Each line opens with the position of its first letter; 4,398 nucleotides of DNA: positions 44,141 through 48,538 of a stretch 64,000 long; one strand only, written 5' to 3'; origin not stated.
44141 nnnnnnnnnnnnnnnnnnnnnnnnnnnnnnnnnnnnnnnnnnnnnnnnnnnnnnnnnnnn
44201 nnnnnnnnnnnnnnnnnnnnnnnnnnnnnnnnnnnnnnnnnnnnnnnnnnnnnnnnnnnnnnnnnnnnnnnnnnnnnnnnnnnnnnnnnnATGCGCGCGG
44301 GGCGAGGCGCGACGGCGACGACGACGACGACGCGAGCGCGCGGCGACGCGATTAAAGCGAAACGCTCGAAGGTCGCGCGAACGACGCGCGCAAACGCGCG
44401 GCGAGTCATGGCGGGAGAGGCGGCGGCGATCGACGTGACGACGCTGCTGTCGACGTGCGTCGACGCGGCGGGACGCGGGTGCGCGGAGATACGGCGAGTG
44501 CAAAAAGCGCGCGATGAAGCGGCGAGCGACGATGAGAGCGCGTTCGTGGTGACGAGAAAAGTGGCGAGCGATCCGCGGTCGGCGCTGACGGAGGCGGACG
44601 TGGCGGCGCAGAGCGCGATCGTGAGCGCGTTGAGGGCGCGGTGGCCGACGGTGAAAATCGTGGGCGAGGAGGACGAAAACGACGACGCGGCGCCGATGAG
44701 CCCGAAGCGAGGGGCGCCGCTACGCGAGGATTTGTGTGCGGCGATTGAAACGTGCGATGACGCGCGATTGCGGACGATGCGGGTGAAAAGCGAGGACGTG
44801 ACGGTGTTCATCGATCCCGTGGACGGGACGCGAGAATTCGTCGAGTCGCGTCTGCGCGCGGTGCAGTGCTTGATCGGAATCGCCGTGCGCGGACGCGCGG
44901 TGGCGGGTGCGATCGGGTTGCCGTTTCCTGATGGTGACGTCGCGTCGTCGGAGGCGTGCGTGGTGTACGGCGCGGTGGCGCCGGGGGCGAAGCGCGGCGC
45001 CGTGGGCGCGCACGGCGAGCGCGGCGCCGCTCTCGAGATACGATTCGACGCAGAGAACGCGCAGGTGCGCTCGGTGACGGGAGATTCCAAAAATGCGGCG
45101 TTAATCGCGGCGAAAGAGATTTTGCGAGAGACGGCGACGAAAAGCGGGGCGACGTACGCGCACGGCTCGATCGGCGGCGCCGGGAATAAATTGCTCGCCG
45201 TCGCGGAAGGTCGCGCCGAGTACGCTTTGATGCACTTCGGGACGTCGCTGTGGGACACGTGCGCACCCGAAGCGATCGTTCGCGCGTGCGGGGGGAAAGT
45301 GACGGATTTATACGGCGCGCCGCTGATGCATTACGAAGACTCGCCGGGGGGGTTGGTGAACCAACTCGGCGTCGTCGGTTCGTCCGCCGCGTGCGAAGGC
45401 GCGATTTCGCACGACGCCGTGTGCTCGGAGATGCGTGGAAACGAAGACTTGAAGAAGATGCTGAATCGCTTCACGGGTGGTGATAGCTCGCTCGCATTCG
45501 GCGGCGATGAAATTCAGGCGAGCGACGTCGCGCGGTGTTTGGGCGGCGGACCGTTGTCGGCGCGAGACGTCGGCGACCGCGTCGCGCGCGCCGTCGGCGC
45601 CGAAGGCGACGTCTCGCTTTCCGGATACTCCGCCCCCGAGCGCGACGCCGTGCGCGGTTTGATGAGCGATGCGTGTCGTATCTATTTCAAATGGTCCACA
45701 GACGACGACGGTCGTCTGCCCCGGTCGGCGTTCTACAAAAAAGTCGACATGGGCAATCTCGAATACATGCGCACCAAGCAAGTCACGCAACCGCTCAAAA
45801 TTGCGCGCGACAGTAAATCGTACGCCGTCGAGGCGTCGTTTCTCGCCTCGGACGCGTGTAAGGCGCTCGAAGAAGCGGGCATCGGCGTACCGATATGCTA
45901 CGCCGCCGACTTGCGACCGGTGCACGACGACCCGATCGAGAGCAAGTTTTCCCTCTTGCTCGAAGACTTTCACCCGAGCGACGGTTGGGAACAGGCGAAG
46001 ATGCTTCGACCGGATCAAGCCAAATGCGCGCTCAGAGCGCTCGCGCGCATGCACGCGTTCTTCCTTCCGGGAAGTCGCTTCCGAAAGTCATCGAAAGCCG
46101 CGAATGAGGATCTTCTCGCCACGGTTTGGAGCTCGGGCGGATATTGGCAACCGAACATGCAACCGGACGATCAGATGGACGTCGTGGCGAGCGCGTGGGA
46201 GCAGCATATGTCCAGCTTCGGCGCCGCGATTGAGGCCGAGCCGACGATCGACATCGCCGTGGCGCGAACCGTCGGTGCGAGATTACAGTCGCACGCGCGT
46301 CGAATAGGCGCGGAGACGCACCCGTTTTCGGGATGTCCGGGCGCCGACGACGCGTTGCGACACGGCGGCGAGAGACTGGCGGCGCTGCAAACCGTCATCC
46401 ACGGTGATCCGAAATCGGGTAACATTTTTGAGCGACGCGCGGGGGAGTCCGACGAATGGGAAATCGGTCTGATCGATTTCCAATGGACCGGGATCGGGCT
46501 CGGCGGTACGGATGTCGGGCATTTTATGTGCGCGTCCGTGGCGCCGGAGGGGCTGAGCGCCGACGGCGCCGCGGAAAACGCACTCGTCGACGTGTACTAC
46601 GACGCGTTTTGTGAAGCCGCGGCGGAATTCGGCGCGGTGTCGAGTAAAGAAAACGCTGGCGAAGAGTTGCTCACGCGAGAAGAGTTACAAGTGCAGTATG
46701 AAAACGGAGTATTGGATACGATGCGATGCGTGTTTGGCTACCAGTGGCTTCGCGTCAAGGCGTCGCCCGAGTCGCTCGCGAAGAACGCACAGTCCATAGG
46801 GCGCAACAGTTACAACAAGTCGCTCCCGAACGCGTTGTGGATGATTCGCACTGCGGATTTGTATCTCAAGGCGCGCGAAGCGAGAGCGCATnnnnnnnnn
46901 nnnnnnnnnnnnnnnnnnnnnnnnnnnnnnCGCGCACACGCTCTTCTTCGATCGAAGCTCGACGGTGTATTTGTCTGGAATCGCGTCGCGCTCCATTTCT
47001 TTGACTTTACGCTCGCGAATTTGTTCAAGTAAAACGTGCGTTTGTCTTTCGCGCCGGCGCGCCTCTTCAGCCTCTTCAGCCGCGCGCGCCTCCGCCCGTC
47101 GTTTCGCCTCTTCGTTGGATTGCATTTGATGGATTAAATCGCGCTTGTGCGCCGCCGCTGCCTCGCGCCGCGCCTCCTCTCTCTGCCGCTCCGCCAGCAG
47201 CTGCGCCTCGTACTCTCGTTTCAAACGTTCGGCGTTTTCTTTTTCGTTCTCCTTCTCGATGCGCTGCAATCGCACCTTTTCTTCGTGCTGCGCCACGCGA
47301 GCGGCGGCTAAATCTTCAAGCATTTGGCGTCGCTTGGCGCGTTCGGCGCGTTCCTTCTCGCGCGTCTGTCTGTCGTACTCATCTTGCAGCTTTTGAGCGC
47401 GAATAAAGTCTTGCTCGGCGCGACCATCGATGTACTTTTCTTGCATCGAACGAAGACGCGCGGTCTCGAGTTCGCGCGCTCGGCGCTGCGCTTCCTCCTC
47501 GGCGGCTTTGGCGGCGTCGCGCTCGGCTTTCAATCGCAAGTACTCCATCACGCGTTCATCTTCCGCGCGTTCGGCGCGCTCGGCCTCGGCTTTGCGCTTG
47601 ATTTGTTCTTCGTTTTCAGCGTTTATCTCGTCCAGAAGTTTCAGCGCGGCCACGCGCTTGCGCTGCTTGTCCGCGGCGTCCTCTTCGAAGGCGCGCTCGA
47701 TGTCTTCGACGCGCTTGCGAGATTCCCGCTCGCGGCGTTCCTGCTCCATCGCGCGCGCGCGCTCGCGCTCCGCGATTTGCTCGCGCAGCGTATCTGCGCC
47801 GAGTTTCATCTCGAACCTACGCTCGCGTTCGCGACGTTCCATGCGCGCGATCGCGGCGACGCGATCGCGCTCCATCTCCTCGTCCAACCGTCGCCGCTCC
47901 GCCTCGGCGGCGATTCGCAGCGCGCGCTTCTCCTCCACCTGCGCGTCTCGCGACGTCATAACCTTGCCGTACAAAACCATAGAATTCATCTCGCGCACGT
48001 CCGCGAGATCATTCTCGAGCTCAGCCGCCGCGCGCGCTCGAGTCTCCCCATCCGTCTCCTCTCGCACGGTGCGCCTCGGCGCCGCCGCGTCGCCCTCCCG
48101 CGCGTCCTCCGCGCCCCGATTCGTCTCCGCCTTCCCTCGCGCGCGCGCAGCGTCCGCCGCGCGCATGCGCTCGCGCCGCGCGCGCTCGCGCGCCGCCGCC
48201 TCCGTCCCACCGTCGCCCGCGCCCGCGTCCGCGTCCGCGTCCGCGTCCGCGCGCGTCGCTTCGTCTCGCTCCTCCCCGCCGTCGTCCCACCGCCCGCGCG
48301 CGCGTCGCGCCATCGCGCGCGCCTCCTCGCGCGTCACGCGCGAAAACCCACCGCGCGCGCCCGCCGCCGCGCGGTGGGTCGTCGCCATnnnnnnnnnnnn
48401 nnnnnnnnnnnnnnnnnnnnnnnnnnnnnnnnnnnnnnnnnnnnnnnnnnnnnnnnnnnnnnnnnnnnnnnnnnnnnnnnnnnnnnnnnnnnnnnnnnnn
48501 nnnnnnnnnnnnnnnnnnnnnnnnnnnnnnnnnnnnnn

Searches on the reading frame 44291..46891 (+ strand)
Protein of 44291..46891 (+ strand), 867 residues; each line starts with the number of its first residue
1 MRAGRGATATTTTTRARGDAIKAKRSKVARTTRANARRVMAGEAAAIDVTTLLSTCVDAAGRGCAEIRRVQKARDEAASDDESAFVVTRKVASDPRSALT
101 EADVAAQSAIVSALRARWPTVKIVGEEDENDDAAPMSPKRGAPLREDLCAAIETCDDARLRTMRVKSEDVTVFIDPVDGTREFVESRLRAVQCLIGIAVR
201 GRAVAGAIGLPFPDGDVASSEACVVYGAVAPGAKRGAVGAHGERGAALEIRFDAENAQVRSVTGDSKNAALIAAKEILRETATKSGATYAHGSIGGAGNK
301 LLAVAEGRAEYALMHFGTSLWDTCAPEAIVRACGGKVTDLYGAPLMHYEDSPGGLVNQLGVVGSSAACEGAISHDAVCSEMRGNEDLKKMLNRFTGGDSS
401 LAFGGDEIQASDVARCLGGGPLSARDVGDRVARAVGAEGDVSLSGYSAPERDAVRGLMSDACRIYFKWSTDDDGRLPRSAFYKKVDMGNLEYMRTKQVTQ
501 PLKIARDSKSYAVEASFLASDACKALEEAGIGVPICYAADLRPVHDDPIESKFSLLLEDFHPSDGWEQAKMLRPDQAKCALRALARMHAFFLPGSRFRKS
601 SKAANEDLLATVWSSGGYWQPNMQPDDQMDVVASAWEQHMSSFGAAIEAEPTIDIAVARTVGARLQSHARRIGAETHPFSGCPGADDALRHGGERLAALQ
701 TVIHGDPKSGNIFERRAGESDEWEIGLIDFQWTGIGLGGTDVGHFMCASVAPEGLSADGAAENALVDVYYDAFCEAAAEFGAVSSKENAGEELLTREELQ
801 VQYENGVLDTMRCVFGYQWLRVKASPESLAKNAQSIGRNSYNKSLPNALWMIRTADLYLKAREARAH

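Call 27: search_protein_families(library=pfam, proteins=[window:44291-46891:+], max_evalue=0.001)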
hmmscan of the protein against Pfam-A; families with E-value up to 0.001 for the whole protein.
window:44291-46891:+ (867 aa): 3 families
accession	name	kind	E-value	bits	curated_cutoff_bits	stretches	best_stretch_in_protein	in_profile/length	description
PF00459.30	Inositol_P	-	3e-32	112.6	27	1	68-347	20-245/271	Inositol monophosphatase family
PF02958.26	EcKL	-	2.7e-06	27.3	22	0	698-776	213-288/294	Ecdysteroid kinase-like family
PF01636.29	APH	-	8.6e-05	22.8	23.2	0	700-746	168-210/239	Phosphotransferase enzyme family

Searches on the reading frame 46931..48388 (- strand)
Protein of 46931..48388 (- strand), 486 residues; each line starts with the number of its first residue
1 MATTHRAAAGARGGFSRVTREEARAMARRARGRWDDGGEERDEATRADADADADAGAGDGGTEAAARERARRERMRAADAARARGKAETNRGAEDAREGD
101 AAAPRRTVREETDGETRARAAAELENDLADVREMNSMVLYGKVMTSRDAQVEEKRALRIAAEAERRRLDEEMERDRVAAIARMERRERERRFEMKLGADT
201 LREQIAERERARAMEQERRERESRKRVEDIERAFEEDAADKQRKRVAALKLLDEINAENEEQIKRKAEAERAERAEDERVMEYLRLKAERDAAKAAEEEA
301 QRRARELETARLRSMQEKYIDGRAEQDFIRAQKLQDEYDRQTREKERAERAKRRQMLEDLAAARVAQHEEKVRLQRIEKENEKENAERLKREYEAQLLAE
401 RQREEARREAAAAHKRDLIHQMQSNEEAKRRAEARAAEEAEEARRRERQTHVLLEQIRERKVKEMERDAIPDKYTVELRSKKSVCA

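Call 27: search_protein_families(library=pfam, proteins=[window:46931-48388:-], max_evalue=0.001)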
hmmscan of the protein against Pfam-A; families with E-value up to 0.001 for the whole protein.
window:46931-48388:- (486 aa): 1 family
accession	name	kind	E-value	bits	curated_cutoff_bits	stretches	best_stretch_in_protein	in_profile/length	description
PF13868.11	TPH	-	9.8e-56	189.2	27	1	126-470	3-350/352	Trichohyalin-plectin-homology domain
